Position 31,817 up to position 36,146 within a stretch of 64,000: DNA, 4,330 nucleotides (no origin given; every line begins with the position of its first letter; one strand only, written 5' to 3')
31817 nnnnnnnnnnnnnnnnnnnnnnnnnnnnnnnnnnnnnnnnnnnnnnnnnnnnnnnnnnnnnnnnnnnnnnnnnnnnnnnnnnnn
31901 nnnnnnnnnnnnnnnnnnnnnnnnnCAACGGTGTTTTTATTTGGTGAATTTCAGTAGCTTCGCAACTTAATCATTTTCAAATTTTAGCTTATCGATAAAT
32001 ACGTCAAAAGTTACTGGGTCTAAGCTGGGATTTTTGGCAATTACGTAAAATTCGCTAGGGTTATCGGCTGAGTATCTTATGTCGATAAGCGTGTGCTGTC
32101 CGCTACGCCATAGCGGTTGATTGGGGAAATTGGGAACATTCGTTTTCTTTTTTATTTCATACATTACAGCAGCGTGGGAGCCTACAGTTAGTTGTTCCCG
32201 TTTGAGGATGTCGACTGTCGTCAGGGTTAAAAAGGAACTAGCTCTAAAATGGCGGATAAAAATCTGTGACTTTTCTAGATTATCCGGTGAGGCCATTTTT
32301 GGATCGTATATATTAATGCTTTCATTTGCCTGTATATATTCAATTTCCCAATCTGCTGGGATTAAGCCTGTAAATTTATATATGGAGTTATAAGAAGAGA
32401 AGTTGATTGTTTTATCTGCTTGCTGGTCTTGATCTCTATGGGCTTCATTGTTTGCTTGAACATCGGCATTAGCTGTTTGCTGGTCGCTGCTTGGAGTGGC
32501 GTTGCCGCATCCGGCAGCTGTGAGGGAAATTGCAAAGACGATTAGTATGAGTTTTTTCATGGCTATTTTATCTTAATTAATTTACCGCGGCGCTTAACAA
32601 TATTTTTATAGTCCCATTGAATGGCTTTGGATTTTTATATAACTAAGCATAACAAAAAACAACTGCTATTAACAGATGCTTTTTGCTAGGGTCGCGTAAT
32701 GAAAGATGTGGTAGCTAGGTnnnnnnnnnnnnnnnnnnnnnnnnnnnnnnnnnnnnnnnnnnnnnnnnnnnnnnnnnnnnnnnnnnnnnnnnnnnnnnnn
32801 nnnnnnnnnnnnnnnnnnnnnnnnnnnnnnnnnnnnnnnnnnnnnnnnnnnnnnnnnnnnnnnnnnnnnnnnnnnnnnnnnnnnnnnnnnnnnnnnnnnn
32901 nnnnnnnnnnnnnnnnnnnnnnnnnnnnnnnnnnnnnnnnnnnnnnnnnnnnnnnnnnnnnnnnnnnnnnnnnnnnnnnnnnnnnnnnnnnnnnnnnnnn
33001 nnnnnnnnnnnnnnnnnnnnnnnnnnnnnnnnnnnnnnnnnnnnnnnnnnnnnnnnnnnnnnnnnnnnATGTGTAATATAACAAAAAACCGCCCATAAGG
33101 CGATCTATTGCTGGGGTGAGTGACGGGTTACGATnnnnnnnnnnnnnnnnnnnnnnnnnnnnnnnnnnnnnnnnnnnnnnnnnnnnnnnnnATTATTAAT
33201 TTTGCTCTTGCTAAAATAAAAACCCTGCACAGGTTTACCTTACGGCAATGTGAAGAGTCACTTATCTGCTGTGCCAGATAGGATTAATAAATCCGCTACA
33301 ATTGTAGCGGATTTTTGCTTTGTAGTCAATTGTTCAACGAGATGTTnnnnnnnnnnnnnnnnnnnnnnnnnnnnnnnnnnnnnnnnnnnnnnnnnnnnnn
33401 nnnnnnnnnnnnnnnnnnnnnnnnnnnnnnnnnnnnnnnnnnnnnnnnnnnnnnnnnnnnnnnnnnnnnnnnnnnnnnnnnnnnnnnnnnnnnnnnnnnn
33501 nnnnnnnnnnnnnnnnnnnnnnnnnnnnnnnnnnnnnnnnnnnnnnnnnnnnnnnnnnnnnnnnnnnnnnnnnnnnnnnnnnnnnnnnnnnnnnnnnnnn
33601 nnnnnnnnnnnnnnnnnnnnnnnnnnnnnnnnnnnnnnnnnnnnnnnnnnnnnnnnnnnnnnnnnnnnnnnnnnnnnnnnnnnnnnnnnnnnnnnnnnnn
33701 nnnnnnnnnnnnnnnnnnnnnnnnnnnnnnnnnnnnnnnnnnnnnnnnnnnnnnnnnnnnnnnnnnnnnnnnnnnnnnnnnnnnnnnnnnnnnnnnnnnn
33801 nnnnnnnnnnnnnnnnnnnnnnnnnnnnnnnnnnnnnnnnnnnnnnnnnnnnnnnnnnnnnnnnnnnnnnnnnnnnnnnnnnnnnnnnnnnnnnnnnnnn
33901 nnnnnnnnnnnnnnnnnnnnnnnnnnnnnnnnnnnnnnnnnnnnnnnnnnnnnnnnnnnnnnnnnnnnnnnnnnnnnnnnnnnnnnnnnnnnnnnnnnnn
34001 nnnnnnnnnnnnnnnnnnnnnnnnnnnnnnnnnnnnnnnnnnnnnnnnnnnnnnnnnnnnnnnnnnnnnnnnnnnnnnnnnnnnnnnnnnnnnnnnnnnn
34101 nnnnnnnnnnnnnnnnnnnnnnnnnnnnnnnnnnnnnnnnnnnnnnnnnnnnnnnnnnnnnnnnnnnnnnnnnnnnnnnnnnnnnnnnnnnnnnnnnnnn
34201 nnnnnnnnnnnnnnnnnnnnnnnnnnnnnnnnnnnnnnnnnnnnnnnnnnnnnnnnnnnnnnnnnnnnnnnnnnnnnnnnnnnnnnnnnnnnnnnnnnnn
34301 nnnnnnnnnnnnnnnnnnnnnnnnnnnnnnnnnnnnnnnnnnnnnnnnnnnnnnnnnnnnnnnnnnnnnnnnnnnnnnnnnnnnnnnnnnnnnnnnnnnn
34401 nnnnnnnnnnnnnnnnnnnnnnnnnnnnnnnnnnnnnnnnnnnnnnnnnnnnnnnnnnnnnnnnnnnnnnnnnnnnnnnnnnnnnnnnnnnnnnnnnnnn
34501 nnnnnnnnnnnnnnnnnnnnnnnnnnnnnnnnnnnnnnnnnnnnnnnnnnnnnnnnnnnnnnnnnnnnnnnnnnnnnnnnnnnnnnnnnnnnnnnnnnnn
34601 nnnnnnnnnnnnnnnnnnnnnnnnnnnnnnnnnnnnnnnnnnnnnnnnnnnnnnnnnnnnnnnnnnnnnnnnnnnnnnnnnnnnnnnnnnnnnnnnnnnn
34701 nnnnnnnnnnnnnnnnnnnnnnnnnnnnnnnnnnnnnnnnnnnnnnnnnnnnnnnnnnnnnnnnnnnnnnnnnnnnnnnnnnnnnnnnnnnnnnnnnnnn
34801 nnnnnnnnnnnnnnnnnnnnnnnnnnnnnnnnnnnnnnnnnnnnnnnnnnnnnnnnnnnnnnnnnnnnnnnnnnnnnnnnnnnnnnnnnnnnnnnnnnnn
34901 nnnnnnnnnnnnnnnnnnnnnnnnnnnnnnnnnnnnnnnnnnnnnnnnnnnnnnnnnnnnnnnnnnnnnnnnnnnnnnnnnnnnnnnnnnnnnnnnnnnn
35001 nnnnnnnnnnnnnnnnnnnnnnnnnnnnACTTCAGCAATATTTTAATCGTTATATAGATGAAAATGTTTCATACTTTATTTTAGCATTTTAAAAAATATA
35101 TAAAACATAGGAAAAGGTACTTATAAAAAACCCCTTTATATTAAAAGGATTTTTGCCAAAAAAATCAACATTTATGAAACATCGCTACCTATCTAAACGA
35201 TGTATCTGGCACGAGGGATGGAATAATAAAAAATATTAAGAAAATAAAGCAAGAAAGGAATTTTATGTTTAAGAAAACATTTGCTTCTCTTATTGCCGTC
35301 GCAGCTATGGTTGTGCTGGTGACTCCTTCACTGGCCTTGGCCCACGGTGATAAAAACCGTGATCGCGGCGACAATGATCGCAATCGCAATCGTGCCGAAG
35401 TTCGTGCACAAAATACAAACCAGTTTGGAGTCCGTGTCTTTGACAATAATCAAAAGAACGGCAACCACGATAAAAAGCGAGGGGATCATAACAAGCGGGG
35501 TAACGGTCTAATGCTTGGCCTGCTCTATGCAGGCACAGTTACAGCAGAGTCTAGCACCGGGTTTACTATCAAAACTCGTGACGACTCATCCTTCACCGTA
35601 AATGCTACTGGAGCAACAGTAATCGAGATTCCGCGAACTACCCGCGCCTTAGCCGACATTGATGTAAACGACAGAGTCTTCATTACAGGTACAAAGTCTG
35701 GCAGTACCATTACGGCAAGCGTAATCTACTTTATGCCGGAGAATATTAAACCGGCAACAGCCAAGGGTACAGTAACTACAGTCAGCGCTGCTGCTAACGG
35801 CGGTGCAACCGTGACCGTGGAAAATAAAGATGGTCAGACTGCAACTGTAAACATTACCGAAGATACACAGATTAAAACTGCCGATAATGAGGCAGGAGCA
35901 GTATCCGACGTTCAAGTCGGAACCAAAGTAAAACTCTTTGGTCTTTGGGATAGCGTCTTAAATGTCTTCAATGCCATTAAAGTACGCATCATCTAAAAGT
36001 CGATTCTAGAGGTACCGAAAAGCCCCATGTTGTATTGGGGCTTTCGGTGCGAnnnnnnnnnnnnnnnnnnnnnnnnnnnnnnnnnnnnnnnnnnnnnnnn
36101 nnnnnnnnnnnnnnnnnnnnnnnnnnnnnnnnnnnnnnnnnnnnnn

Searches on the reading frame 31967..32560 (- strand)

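Call 14: search_protein_families(library=pfam, proteins=[window:31967-32560:-], max_evalue=0.001)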
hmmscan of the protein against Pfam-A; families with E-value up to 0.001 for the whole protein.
window:31967-32560:- (197 aa): 0 families

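Call 86: search_protein_families(library=pfam, proteins=[window:31967-32560:-], max_evalue=1)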
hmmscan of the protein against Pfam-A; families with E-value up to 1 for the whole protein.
window:31967-32560:- (197 aa): 1 family
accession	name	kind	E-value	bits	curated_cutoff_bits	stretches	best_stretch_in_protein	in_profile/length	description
PF20101.4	DUF6491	-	0.047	14.2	27.5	1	1-61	1-51/138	Family of unknown function (DUF6491)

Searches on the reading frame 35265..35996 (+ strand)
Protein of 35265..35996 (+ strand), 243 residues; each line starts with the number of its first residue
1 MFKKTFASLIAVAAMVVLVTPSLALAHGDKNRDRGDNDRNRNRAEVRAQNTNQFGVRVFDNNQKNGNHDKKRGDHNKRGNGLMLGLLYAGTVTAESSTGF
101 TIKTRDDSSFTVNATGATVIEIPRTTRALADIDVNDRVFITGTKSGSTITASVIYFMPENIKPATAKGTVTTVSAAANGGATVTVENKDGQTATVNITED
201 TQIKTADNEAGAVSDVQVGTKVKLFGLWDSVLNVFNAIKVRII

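Call 44: search_protein_families(library=pfam, proteins=[window:35265-35996:+], max_evalue=0.00001)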
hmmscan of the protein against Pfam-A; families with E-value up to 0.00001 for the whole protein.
window:35265-35996:+ (243 aa): 0 families

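Call 86: search_protein_families(library=pfam, proteins=[window:35265-35996:+], max_evalue=1)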
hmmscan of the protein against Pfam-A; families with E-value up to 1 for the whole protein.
window:35265-35996:+ (243 aa): 6 families
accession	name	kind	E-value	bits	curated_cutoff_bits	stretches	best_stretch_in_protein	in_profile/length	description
PF11611.13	DUF4352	-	0.0028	18.4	25.9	1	181-209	40-67/122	Domain of unknown function (DUF4352)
PF01333.25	Apocytochr_F_C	-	0.0038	17.7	30.4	1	162-204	5-47/118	Apocytochrome F, C-terminal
PF01989.23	AcnX_swivel_put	-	0.1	12.9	27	1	122-158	14-50/80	Aconitase X swivel domain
PF13663.11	DUF4148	-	0.22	12.4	27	0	4-48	5-43/62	Domain of unknown function (DUF4148)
PF01523.21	PmbA_TldD_1st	-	0.26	11.9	20.9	0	166-200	16-52/65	PmbA/TldA metallopeptidase domain 1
PF02736.25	Myosin_N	-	0.28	11.5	27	0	180-196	25-41/45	Myosin N-terminal SH3-like domain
